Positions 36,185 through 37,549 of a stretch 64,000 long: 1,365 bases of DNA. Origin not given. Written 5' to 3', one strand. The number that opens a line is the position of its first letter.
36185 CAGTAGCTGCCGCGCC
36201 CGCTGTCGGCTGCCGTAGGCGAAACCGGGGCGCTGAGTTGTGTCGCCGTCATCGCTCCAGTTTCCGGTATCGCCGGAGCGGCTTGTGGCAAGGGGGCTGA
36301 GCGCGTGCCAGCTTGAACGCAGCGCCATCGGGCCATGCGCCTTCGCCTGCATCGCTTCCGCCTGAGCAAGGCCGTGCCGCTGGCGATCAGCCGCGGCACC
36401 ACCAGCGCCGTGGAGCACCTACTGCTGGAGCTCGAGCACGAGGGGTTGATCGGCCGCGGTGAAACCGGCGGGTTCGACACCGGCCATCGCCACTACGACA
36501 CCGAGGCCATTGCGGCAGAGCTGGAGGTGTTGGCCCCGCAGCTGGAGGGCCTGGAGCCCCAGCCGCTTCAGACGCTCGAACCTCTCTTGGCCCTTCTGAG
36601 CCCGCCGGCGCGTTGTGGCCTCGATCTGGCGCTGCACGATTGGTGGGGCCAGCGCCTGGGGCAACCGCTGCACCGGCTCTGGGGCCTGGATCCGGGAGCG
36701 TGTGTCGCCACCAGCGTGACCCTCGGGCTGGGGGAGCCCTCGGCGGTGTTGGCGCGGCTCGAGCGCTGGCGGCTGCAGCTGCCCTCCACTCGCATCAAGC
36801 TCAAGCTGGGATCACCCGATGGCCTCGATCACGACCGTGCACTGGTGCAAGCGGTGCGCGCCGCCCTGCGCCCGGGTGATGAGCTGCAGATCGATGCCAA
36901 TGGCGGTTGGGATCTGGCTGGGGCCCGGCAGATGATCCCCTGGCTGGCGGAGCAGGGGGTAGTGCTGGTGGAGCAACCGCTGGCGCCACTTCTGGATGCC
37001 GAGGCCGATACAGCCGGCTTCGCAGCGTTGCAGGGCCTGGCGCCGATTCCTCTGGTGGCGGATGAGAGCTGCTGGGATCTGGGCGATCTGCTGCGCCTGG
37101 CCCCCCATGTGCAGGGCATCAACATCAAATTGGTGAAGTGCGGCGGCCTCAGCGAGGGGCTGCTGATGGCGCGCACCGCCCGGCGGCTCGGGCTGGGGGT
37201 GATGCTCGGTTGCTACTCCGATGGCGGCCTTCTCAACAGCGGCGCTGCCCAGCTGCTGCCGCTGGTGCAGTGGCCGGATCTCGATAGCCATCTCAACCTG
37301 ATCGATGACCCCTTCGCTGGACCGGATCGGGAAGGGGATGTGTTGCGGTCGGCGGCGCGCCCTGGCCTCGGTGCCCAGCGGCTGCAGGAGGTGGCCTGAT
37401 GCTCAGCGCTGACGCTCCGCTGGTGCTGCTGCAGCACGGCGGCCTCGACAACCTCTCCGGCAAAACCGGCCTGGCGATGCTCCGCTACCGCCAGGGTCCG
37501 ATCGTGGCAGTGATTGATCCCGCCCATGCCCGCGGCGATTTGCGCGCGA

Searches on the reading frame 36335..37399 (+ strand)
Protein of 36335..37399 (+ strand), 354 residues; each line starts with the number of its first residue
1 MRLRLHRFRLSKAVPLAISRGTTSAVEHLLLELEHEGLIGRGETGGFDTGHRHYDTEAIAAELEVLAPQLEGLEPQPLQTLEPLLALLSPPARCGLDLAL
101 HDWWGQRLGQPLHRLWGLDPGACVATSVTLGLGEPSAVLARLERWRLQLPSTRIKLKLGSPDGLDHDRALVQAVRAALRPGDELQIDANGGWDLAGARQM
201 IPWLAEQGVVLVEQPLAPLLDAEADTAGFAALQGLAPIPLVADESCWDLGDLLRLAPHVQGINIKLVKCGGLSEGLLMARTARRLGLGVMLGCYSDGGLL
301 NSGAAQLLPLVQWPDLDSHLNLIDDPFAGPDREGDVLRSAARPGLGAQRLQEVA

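Call 43: find_encoding_contigs(protein=window:36335-37399:+, flank=10000, max_places=1)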
Protein window:36335-37399:+ (354 aa): 2 contigs read that carry it; 1 place shown.
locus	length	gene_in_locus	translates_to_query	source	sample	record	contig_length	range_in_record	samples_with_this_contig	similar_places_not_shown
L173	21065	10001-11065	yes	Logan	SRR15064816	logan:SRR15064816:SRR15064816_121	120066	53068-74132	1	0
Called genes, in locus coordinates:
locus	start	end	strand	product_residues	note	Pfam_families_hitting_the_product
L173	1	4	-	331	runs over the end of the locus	PF00670:AdoHcyase_NAD (faint), PF02826:2-Hacid_dh_C, PF03446:NAD_binding_2 (weak), PF03807:F420_oxidored (weak), PF07991:KARI_N, PF01450:KARI_C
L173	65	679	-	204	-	PF00574:CLP_protease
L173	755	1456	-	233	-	PF00574:CLP_protease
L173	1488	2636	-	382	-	PF27675:YCF81_N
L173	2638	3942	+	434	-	PF04055:Radical_SAM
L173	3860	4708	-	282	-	PF02548:Pantoate_transf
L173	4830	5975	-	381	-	PF00091:Tubulin, PF12327:FtsZ_C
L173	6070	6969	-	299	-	PF08478:POTRA_1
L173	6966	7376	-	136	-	-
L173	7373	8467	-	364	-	PF01820:Dala_Dala_lig_N, PF02786:CPSase_L_D2, PF02222:ATP-grasp, PF07478:Dala_Dala_lig_C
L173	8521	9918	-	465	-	PF00919:UPF0004, PF04055:Radical_SAM, PF01938:TRAM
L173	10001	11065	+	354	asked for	PF02746:MR_MLE_N, PF13378:MR_MLE_C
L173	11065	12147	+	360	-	PF17396:DUF1611_N, PF07755:DUF1611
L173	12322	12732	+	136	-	PF14271:DUF4359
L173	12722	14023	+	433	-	PF07969:Amidohydro_3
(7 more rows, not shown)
